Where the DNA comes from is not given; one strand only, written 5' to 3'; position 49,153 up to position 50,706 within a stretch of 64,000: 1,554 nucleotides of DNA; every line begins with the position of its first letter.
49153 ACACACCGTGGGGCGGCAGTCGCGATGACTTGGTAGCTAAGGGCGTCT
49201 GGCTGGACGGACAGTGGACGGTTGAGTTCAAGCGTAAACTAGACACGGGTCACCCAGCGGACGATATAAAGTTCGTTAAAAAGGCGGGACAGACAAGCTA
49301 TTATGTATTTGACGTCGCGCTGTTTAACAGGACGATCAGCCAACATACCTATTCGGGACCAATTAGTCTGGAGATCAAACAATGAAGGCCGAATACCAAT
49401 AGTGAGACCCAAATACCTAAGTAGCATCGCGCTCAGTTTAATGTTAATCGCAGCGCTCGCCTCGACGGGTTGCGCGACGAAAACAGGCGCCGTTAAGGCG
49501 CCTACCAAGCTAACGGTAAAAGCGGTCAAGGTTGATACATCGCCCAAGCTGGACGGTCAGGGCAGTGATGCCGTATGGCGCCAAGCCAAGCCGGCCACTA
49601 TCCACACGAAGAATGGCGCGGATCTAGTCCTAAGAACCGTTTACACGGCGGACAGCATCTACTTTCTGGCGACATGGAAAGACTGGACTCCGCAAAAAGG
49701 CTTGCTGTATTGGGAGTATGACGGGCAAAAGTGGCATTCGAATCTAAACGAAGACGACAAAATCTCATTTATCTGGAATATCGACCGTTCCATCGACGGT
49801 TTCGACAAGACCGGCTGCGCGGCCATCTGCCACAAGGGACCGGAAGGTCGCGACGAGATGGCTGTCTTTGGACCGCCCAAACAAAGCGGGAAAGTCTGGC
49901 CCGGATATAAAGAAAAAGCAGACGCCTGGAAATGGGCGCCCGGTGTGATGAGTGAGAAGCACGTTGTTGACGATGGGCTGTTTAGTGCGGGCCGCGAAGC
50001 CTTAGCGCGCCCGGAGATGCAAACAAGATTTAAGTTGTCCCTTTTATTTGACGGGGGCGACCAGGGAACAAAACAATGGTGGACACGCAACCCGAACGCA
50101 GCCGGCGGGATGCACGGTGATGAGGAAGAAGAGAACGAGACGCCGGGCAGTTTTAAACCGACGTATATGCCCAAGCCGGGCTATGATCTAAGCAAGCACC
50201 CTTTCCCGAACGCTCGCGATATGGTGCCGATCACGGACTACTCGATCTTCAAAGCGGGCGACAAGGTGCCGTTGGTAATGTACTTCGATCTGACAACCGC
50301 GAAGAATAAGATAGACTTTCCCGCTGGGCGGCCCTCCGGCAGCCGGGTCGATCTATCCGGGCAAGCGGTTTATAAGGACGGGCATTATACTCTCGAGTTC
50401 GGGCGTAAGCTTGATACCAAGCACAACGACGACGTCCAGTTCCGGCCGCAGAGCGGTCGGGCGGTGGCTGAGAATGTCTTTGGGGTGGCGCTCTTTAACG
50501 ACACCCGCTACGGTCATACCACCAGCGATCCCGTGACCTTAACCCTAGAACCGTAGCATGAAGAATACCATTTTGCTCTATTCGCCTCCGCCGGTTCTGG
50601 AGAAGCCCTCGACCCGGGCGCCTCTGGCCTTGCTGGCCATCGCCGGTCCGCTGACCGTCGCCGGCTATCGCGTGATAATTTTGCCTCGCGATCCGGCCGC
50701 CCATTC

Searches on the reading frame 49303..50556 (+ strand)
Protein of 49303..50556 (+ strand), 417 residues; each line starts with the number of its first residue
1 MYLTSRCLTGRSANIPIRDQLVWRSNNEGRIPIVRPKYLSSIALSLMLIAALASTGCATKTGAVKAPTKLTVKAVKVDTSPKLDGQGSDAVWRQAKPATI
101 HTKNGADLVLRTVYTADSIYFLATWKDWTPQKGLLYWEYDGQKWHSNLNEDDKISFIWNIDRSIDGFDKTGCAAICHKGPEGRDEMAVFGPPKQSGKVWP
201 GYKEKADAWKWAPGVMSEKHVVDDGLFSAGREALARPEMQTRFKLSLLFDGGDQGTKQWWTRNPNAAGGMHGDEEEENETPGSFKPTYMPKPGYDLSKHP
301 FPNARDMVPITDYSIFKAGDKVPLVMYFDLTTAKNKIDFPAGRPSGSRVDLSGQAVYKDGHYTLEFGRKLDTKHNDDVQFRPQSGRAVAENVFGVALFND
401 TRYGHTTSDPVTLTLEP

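Call 6: search_protein_families(library=pfam, proteins=[window:49303-50556:+], max_evalue=0.1)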
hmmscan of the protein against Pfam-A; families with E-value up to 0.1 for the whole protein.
window:49303-50556:+ (417 aa): 2 families
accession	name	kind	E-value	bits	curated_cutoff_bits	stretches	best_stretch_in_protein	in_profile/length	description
PF09459.16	EB_dh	-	4.8e-20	73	33.3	1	104-400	28-226/236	Ethylbenzene dehydrogenase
PF18755.6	RAMA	-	0.089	13.2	35.2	0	219-251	22-54/107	Restriction Enzyme Adenine Methylase Associated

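Call 8: search_solved_structures(query=window:49402-50556:+, max_evalue=10, show_alignments=3)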
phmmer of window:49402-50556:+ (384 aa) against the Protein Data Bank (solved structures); distinct sequences matched with E-value up to 10: 0.

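Call 13: search_protein_families(library=ncbifam, proteins=[window:49402-50556:+], max_evalue=0.01)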
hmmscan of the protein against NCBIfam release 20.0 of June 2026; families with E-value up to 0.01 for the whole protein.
window:49402-50556:+ (384 aa): 0 families

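Call 14: find_homologous_proteins(query=window:49402-50556:+, max_evalue=0.001)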
Query window:49402-50556:+ (384 aa): 31 proteins with E <= 0.001 among 3751 candidates.
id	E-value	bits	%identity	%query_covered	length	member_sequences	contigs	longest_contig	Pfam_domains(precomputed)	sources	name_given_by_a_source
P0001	1.8e-267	905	100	100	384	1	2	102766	PF09459.17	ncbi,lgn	-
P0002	6.6e-230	781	84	100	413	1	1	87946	PF09459.17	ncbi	-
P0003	3.7e-176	604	68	95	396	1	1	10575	PF09459.17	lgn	-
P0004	1.2e-171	589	65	98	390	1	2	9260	PF09459.17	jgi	jgi:hypothetical protein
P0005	8.3e-166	570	64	97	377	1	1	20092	PF09459.17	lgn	-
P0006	8.9e-162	557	65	96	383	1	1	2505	PF09459.17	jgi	jgi:hypothetical protein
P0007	5.5e-151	521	62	97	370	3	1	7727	PF09459.17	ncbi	-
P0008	9.0e-151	520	61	98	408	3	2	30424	PF09459.17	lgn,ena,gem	-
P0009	1.0e-148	514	61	94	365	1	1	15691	PF09459.17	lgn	-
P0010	1.1e-139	484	57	98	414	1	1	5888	PF09459.17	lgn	-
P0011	4.5e-139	482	56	98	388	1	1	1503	PF09459.17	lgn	-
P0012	3.7e-138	479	56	98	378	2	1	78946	PF09459.17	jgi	jgi:hypothetical protein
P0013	1.3e-132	461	56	94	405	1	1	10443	PF09459.17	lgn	-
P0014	2.2e-125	437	53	98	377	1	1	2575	PF09459.17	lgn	-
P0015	7.3e-124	432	52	95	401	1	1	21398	PF09459.17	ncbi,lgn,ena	-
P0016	2.9e-122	426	52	97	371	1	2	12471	PF09459.17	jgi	jgi:hypothetical protein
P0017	1.3e-112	395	59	77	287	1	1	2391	PF09459.17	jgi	jgi:hypothetical protein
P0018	3.0e-80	288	42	99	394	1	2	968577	PF09459.17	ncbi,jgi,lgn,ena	ncbi:MAG: ethylbenzene dehydrogenase-related protein [Actinomycetota bacterium]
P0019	3.6e-33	133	30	94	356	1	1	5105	PF09459.17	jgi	jgi:hypothetical protein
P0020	8.7e-31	125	31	93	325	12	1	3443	PF09459.17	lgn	-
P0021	1.1e-28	118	31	96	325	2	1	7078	PF09459.17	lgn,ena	-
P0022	8.7e-26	109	31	84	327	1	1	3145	PF09459.17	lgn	-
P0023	2.7e-25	107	30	93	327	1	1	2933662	PF09459.17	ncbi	ncbi:MAG: ethylbenzene dehydrogenase-related protein [Syntrophobacteraceae bacterium]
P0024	7.9e-24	102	29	96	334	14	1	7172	PF09459.17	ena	-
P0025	2.2e-23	101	28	92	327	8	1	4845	PF09459.17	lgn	-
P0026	2.1e-22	98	28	93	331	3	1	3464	PF09459.17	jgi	jgi:hypothetical protein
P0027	6.7e-22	96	28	91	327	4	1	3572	PF09459.17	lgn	-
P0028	1.6e-20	91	27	91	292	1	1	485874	PF09459.17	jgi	jgi:hypothetical protein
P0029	6.1e-20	89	31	74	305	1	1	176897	PF09459.17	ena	-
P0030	6.8e-17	79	26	97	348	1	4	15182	PF09459.17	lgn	-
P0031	3.2e-10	57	24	91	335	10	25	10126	PF09459.17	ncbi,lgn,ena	-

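Call 31: predict_structure(alignment_id=A2)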
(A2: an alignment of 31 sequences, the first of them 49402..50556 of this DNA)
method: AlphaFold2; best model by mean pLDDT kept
length: 384 residues; sequences in the alignment: 31
mean_pLDDT: 87.3   pTM: 0.84
mean pLDDT of the five models: 87.3, 86.4, 86.1, 85.6, 85.6
residues with pLDDT >= 90: 254; 70-90: 86; 50-70: 20; < 50: 24
segments of 3 or more residues with pLDDT < 50: 1-3, 218-222, 235-249
pLDDT, mean of each block of 10 residues (from residue 1): 59 72 59 96 98 97 97 97 98 93 93 89 96 95 85 87 91 95 92 90 93 71 71 53 45 92 94 95 96 90 85 85 97 96 93 95 89 95 96
secondary structure, 60 per line:
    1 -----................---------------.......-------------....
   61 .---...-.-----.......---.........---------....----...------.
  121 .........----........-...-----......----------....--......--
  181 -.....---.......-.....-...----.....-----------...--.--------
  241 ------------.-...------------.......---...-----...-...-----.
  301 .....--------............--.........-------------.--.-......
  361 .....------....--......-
elements in order: H6-21 E37-43 H57-61 E65-67 E75-81 E85-93 E103-106 E111-113 E120-126 H134-141 E143-145 E151-156 H167-170 E173-178 H182-186 E190-196 H198-202 E211-215 E227-229 E255-257 E274-276 E288-290 E292-294 H300-305 H314-317 E318-325 E328-336 E355-365 E372-375 E378-383

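Call 36: fold_search(model_id=the predicted structure, library=pdb)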
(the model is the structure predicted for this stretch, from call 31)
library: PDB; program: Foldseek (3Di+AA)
matches with E <= 10: 583; with E <= 0.001: 8
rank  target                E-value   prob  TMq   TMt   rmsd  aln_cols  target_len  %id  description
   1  7b04_C                6.5e-11  1.00  0.38  0.49  13.7       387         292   12  Structure of Nitrite oxidoreductase (Nxr) from the anammox bacterium Kuenenia stuttgartiensis. (released 2021-07-14)
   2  7b04_O                2.6e-10  1.00  0.34  0.44  13.6       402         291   14  Structure of Nitrite oxidoreductase (Nxr) from the anammox bacterium Kuenenia stuttgartiensis. (released 2021-07-14)
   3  2ivf_C                5.2e-08  1.00  0.37  0.64   8.0       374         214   10  Ethylbenzene dehydrogenase from Aromatoleum aromaticum (released 2006-09-14)
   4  1i82_A                1.7e-04  1.00  0.30  0.57   9.5       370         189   10  FAMILY 9 CARBOHYDRATE-BINDING MODULE FROM THERMOTOGA MARITIMA XYLANASE 10A WITH CELLOBIOSE (released 2001-06-13)
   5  4jpq_A                2.2e-04  1.00  0.33  0.53   9.3       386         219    7  Crystal structure of a putative carbohydrate-binding protein (BACUNI_03838) from Bacteroides uniformis ATCC 8492 at 2. (released 2013-04-17)
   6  7nwn                  4.3e-04  1.00  0.30  0.56   9.5       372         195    9  A carbohydrate binding module family 9 (CBM9) from Caldicellulsiruptor kristjanssonii (released 2021-07-07)
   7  4jpq_B                5.0e-04  1.00  0.33  0.54   9.2       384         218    7  Crystal structure of a putative carbohydrate-binding protein (BACUNI_03838) from Bacteroides uniformis ATCC 8492 at 2. (released 2013-04-17)
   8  7nwo                  6.3e-04  1.00  0.31  0.57   9.1       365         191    8  A carbohydrate binding module family 9 (CBM9) from Caldicellulosiruptor kristjanssonii in complex with glucose (released 2021-07-07)
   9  4p1y_E                6.9e-03  0.14  0.13  0.17  23.0       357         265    5  Crystal structure of staphylococcal gamma-hemolysin prepore (released 2014-10-01)
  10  4p1y_C                6.9e-03  0.14  0.13  0.16  23.7       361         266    6  Crystal structure of staphylococcal gamma-hemolysin prepore (released 2014-10-01)
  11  4p1x_C                7.3e-03  0.14  0.13  0.15  18.2       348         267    6  Crystal structure of staphylococcal LUK prepore (released 2014-10-01)
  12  1lkf                  1.0e-02  0.16  0.14  0.16  17.3       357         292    5  LEUKOCIDIN F (HLGB) FROM STAPHYLOCOCCUS AUREUS (released 1999-07-28)
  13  4p1y_A                1.0e-02  0.13  0.13  0.16  23.7       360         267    6  Crystal structure of staphylococcal gamma-hemolysin prepore (released 2014-10-01)
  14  4p1x_G                1.2e-02  0.12  0.13  0.16  22.9       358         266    5  Crystal structure of staphylococcal LUK prepore (released 2014-10-01)
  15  3b07_A                1.6e-02  0.11  0.13  0.16  27.1       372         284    6  Crystal structure of octameric pore form of gamma-hemolysin from Staphylococcus aureus (released 2011-10-12)
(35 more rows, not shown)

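Call 45: search_solved_structures(query=A2, max_evalue=10, show_alignments=2)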
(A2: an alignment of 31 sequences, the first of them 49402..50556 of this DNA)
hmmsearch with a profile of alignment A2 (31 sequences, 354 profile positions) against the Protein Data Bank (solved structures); distinct sequences matched with E-value up to 10: 1.
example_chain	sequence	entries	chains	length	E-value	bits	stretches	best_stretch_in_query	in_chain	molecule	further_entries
7b04_C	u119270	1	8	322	8.9e-18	67.8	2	290-353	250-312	Nitrite oxidoreductase subunit C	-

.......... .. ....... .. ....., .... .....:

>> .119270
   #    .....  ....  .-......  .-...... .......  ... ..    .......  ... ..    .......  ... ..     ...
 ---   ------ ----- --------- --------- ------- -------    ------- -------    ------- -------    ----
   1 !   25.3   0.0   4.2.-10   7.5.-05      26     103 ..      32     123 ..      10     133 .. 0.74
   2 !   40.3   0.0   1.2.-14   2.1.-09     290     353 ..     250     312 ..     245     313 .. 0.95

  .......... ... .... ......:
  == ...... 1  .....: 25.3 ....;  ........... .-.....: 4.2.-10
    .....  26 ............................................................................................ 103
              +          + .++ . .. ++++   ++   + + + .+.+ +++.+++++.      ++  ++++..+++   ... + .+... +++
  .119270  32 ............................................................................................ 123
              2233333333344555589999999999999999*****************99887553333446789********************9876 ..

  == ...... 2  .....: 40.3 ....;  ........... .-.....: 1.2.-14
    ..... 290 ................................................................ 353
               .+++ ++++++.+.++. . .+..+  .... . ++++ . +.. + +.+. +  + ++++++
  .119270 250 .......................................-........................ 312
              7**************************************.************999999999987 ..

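Call 56: search_protein_representatives(alignment_id=A2)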
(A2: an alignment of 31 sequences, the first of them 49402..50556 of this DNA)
Query: 31 sequences, 354 profile positions. Proteins with E-value up to 0.001 (for the whole library): 2992; up to 1e-10: 1455; up to 1e-30: 400. The best 150 are listed.
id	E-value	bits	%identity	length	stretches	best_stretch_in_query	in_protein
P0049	1.5e-200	682.2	-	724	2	22-354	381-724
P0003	3.0e-145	500.3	-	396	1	7-354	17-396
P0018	2.6e-116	405.1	-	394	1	6-353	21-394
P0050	2.8e-113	395.2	-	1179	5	33-316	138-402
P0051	1.3e-102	360.0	-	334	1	2-353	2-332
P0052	3.7e-102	358.6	-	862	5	42-315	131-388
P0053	3.4e-91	322.5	-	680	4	40-315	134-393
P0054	5.9e-91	321.7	-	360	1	23-352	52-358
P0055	1.7e-89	316.9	-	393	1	4-354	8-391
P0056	2.4e-87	309.9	-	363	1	6-353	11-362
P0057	4.4e-86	305.7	-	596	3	33-346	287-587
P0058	1.0e-83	297.9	-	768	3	32-340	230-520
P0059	1.1e-79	284.6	-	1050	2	13-353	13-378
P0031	1.3e-79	284.4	-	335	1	2-353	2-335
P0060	1.2e-77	278.0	-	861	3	33-353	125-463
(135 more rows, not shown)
